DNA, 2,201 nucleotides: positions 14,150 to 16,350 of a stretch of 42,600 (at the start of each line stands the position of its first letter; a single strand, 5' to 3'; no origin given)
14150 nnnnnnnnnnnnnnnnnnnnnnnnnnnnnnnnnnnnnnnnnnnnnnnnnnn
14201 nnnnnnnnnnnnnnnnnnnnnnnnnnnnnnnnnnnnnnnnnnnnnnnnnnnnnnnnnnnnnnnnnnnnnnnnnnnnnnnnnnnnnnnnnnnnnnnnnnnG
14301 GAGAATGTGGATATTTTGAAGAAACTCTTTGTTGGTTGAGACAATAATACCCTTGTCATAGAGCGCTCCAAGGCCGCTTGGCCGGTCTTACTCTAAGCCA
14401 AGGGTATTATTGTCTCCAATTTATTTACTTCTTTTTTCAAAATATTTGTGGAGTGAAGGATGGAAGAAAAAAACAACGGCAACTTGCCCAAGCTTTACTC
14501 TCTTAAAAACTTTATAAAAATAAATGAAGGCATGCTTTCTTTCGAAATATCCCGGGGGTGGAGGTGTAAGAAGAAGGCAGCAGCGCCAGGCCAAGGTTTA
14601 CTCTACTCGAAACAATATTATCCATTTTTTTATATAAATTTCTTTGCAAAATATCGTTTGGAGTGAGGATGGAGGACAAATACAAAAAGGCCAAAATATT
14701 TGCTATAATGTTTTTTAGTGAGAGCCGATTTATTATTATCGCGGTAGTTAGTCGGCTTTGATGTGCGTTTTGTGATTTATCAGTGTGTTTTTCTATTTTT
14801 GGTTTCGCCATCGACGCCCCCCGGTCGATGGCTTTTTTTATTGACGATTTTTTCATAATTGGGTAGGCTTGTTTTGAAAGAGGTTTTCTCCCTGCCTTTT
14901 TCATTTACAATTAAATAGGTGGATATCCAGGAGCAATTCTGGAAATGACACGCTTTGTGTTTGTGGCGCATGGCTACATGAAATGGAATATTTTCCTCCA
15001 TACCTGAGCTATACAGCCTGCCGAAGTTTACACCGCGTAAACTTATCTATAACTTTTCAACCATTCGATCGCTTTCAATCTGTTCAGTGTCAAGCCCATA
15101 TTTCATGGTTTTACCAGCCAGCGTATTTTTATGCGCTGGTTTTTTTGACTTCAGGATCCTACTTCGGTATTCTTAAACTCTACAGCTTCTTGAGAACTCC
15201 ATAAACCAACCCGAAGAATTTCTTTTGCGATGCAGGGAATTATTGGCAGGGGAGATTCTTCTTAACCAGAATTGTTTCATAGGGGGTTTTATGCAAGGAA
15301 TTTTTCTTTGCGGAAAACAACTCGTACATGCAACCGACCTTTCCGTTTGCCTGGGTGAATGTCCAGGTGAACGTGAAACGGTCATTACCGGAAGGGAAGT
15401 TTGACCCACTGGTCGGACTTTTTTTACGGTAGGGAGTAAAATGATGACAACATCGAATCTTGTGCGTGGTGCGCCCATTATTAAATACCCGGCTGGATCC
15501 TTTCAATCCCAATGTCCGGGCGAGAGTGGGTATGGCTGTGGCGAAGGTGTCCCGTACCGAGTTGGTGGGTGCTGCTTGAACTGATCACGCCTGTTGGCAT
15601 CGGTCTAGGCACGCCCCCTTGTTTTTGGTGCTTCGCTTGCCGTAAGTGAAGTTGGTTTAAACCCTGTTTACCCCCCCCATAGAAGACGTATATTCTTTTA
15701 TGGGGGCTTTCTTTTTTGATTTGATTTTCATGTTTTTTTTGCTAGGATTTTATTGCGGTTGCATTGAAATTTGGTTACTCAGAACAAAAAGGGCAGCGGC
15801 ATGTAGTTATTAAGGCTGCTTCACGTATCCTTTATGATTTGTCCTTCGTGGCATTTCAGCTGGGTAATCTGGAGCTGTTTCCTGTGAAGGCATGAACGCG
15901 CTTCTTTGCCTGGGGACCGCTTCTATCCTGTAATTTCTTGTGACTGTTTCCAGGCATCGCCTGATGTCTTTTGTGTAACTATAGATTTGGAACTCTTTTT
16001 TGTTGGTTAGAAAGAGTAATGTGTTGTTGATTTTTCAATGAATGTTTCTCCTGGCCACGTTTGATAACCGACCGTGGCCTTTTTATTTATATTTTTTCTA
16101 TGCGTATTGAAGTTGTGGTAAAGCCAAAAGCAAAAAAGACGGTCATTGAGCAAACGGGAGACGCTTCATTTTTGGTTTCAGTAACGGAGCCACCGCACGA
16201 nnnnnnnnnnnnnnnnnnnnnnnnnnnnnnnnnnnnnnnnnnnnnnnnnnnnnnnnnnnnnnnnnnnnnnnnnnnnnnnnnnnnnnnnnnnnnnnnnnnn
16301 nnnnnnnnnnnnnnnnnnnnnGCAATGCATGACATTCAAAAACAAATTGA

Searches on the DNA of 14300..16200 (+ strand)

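Call 9: search_rna_families(source=window, start=14300, end=16200, threshold=evalue, max_evalue=10, show_alignments=3)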
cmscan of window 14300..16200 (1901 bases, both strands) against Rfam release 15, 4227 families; matches with E-value up to 10: 15.
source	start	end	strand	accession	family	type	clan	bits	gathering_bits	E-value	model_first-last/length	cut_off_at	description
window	14773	14843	-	RF02068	STnc480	Gene; sRNA;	-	24.7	72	0.88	1-72/72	no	Enterobacterial sRNA STnc480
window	15653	15714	+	RF02399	NsiR1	Gene; sRNA;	-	24.6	39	0.043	1-60/60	no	Nitrogen stress-induced RNA 1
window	15049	15146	+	RF00616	LhrC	Gene; sRNA;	CL00114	21.8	110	2.6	1-111/111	no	Listeria LhrC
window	16010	16083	+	RF00078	MicA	Gene; sRNA;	-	21.5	41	2.2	1-75/75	no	MicA sRNA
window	14332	14419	-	RF04156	MIR2670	Gene; miRNA;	-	19.6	117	0.29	1-200/200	no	MIR2670 microRNA precursor family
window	15666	15722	+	RF01341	CRISPR-DR30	Gene; CRISPR;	-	18.8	50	2.4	1-38/38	no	CRISPR RNA direct repeat element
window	15028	15146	-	RF02422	Bp1_738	Gene; sRNA;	-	18.5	45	0.52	1-208/208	no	Burkholderia sRNA Bp1_Cand738_SIPHT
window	15095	15147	+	RF00079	OmrA-B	Gene; sRNA;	-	18.3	40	2.3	1-87/87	no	OmrA-B family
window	14338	14423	+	RF04344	Plastid-psbA-3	Cis-reg;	CL00153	18.2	48.4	5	1-57/57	no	Plastid-psbA-3 3UTR RNA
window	14601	14668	-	RF04282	mir-507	Gene; miRNA;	CL00136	17.2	79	3.5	11-72/82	no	mir-507 microRNA precursor family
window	15880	15917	+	RF00202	snoR66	Gene; snRNA; snoRNA; CD-box;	-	16.3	43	6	1-76/76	no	Small nucleolar RNA R66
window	15581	15602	-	RF01325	CRISPR-DR12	Gene; CRISPR;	-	15.7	37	9.1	5-26/30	no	CRISPR RNA direct repeat element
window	14324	14441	-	RF02574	Ricks_sRNA10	Gene; sRNA;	-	13.6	97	7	1-352/352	no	Rickettsia sRNA 10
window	15125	15261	+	RF00015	U4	Gene; snRNA; splicing;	CL00007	12.4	46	8.5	1-138/138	no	U4 spliceosomal RNA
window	15608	15747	+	RF02041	HOTTIP_2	Gene; lncRNA;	-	9.3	80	1.4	1-374/374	no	HOXA transcript at the distal tip, conserved region 2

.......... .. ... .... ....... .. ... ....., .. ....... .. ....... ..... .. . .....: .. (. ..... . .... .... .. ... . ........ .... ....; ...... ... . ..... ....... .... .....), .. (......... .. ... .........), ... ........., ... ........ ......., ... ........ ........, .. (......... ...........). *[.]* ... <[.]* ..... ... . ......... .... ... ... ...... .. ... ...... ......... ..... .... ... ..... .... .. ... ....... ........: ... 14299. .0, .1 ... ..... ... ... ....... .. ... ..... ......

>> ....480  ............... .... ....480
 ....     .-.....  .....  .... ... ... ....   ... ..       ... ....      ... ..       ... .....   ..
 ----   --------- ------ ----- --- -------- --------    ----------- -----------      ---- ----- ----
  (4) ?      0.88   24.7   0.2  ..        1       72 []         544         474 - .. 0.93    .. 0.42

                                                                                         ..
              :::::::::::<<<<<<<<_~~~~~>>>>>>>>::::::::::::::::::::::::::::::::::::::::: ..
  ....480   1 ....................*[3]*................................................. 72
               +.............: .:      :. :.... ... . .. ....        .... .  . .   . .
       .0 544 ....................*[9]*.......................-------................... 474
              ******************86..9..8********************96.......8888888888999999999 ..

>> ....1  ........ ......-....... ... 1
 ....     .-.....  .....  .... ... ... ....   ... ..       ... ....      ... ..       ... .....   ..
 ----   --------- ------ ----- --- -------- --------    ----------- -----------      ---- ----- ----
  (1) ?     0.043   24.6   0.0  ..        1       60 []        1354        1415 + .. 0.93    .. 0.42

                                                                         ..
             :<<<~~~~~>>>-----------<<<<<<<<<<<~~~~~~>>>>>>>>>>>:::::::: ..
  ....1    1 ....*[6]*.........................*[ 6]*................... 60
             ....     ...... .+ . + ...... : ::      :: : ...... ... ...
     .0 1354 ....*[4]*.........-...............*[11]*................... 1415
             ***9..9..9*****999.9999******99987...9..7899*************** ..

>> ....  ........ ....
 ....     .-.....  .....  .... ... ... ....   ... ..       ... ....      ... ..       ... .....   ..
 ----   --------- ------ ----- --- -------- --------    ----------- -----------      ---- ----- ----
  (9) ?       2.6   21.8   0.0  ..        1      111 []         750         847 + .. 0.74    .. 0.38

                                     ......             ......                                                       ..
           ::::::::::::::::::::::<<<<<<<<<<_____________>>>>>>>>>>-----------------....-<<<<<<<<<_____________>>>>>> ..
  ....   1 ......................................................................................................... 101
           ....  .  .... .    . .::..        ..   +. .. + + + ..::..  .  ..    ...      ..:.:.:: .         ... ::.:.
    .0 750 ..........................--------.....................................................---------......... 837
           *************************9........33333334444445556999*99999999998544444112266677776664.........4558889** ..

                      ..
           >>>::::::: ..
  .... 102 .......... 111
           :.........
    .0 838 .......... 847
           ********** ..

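Call 44: search_dna_similar(query=window:14340-16102:+, collection=phages, mode=distant, max_evalue=0.01)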
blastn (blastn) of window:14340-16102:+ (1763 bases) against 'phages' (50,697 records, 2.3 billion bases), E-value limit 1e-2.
No match.

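Call 45: search_dna_similar(query=window:14340-16102:+, collection=plasmids, mode=distant, max_evalue=0.01)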
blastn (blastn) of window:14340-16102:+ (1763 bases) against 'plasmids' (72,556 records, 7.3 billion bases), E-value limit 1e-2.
No match.

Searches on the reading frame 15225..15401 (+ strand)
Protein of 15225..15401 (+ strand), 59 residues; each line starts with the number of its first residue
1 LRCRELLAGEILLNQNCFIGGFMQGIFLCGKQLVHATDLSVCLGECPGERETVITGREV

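Call 42: find_homologous_proteins(query=window:15225-15401:+, max_evalue=10)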
Query seq(59 aa): no candidate shares three 5-residue words with the query. No homologue found.

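Call 43: search_protein_families(library=pfam, max_evalue=1, proteins=[window:15225-15401:+])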
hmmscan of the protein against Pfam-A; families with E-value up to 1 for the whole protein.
seq(59 aa): 1 family
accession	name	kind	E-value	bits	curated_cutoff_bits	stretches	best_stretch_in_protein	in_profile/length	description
PF21475.2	PaaA-like_N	-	0.18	11.8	27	1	32-51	3-22/60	PaaA-like, N-terminal domain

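Call 61: find_related_loci(query=window:15225-15401:+, collection=metagenome_contigs, flank=3000)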
Query seq(59 aa) (59 aa) in metagenome_contigs; peptide patterns used: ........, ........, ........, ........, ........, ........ (x = any residue, [..] = any of these).
334 stretches matched a pattern, but none encodes a relative of the query by tblastn (E <= 1e-3).

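Call 73: find_related_loci(query=window:15225-15401:+, collection=viral_contigs, flank=3000)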
Query seq(59 aa) (59 aa) in viral_contigs; peptide patterns used: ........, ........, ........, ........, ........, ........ (x = any residue, [..] = any of these).
15 stretches matched a pattern, but none encodes a relative of the query by tblastn (E <= 1e-3).

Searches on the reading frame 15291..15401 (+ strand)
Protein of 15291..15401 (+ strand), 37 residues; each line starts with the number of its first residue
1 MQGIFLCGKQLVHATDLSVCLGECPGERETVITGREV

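Call 33: find_encoding_contigs(protein=P0001, flank=10000, max_places=2)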
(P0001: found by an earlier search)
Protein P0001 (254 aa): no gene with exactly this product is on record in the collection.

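Call 54: search_protein_families(library=ncbifam, max_evalue=10, proteins=[window:15291-15401:+])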
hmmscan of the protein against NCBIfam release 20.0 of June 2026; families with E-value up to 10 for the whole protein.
seq(37 aa): 0 families
